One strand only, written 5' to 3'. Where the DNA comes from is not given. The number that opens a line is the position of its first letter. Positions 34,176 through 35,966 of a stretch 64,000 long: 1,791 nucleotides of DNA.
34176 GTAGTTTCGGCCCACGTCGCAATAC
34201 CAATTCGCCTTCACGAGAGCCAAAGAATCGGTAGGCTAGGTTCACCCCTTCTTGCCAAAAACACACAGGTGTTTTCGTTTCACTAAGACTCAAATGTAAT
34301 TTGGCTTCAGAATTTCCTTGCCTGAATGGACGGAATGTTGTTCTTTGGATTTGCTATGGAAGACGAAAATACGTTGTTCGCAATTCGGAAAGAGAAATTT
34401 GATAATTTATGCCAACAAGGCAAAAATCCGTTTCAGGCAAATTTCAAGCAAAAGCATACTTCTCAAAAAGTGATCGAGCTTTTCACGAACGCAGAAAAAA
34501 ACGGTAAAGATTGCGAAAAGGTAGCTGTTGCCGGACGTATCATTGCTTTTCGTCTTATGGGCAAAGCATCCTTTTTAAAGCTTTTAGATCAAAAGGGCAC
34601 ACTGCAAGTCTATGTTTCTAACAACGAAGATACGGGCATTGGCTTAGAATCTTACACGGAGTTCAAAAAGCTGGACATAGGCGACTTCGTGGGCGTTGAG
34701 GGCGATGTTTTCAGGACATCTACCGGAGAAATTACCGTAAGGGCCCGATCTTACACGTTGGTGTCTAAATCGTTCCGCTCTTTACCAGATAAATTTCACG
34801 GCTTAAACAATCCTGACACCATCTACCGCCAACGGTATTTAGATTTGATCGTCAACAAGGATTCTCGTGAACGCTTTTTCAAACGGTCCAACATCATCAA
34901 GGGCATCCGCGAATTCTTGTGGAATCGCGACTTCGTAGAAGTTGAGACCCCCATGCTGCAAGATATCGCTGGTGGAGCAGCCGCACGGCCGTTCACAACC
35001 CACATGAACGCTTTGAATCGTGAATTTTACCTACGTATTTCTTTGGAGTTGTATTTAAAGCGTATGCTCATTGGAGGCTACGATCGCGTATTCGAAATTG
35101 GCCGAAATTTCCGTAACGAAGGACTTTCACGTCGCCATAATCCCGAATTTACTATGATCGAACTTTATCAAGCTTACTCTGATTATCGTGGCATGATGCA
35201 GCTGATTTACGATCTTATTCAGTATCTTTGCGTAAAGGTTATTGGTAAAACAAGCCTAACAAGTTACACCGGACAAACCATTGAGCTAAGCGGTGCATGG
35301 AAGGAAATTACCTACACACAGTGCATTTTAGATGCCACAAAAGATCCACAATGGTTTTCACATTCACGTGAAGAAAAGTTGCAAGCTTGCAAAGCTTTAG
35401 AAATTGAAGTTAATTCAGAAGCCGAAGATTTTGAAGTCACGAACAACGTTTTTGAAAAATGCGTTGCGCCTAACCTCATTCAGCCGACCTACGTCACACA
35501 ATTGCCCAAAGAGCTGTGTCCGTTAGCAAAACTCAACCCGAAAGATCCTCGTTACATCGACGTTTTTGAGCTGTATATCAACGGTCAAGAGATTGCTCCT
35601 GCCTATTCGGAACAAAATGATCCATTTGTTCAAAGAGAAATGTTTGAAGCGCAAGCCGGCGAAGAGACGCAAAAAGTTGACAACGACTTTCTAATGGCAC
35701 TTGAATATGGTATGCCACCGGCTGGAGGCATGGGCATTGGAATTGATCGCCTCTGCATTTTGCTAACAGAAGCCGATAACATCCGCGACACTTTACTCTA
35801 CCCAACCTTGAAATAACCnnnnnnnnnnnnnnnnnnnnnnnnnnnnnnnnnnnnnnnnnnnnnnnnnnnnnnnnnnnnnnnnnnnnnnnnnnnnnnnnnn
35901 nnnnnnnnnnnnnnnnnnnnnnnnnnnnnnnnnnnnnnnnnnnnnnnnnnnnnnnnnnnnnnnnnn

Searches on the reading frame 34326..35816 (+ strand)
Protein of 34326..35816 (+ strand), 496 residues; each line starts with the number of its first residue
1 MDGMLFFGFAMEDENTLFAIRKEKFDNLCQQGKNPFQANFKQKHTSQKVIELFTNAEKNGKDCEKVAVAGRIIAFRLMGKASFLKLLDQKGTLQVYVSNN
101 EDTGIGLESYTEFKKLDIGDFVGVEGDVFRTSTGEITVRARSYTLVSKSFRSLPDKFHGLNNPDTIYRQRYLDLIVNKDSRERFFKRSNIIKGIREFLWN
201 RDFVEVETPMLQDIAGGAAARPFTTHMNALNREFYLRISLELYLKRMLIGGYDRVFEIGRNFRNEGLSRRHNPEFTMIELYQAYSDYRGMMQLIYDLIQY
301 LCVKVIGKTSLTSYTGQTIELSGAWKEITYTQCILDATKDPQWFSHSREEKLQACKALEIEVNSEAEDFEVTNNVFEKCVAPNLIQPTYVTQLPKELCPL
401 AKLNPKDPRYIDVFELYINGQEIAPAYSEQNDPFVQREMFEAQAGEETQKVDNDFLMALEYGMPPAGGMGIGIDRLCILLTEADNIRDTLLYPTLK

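Call 78: search_protein_families(library=pfam, proteins=[window:34326-35816:+], max_evalue=0.000001)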
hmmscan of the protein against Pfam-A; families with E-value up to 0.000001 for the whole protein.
window:34326-35816:+ (496 aa): 2 families
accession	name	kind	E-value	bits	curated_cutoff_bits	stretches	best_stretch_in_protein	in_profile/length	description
PF00152.25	tRNA-synt_2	-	5.6e-86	288.8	25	1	163-495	2-307/308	tRNA synthetases class II (D, K and N)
PF01336.31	tRNA_anti-codon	-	3.5e-13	49.7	27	1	66-145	1-74/75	OB-fold nucleic acid binding domain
